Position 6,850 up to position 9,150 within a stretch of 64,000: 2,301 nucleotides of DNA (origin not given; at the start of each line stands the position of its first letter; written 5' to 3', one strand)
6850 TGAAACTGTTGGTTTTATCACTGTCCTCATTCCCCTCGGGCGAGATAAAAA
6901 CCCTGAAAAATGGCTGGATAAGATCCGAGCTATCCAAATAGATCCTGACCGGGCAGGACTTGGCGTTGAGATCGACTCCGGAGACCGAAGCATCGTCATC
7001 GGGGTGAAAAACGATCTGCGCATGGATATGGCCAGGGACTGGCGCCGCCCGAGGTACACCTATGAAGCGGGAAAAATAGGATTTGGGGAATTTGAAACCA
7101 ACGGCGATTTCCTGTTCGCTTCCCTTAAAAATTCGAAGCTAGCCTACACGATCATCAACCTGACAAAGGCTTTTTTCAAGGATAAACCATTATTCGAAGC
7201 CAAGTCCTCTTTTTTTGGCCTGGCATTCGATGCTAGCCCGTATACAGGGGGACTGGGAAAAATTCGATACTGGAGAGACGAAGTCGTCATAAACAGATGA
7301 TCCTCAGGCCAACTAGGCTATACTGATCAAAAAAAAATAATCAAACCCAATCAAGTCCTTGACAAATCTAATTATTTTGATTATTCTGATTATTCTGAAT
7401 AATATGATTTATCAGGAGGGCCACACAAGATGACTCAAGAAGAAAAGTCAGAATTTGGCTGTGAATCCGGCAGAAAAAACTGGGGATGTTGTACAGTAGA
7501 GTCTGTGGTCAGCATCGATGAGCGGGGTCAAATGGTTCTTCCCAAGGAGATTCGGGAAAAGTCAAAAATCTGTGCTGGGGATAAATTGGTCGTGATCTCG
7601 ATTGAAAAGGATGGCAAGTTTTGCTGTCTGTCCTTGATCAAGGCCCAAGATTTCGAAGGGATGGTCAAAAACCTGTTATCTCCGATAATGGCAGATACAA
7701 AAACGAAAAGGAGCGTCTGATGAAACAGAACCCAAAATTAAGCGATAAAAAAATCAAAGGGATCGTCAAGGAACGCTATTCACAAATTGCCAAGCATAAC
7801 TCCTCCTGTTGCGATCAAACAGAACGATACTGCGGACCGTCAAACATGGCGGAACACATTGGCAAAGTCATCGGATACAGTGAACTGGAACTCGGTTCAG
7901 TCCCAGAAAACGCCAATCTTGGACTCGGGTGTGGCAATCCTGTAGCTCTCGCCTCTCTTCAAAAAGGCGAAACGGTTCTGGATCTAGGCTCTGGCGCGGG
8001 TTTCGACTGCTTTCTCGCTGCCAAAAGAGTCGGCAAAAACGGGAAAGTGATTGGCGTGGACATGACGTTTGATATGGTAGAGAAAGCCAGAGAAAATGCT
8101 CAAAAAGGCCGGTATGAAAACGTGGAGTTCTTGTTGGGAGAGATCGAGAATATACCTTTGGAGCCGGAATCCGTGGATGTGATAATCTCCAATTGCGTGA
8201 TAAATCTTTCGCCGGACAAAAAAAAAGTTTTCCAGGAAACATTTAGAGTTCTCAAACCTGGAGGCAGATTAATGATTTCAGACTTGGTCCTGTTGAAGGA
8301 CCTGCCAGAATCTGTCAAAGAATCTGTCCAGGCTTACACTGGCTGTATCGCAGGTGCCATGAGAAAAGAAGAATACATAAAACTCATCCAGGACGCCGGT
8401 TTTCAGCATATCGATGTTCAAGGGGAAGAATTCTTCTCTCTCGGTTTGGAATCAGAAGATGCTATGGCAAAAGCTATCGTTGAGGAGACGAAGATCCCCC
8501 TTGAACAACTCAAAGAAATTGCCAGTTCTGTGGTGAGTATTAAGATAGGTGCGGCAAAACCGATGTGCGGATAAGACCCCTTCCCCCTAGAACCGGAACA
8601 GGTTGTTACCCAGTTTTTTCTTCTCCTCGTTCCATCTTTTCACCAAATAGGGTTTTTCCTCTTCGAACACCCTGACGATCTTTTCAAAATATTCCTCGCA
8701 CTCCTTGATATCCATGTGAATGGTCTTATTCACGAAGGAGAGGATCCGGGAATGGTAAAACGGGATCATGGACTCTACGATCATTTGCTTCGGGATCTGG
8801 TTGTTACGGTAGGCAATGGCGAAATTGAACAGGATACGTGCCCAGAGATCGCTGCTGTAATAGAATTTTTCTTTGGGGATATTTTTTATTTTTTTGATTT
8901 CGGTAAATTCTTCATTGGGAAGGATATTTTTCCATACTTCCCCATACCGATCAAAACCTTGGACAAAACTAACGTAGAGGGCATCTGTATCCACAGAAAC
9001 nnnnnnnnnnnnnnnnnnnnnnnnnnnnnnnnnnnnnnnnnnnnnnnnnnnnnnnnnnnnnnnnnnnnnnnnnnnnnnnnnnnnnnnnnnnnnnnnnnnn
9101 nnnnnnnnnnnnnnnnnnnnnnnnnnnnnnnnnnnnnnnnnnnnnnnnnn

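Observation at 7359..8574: AbrB/SpoVT-fold protein with vicinal cysteine pairs translationally coupled to arsM: candidate non-ArsR arsenite-responsive regulator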

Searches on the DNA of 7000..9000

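Call 42: search_rna_families(source=window, start=7000, end=9000, threshold=evalue, max_evalue=1)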
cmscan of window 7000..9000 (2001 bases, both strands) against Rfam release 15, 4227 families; matches with E-value up to 1: 1.
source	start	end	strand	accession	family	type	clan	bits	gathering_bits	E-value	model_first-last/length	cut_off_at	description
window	7362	7415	-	RF02427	SpF10_sRNA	Gene; sRNA;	-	26.4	60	0.026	1-57/57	no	Streptococcus sRNA SpF10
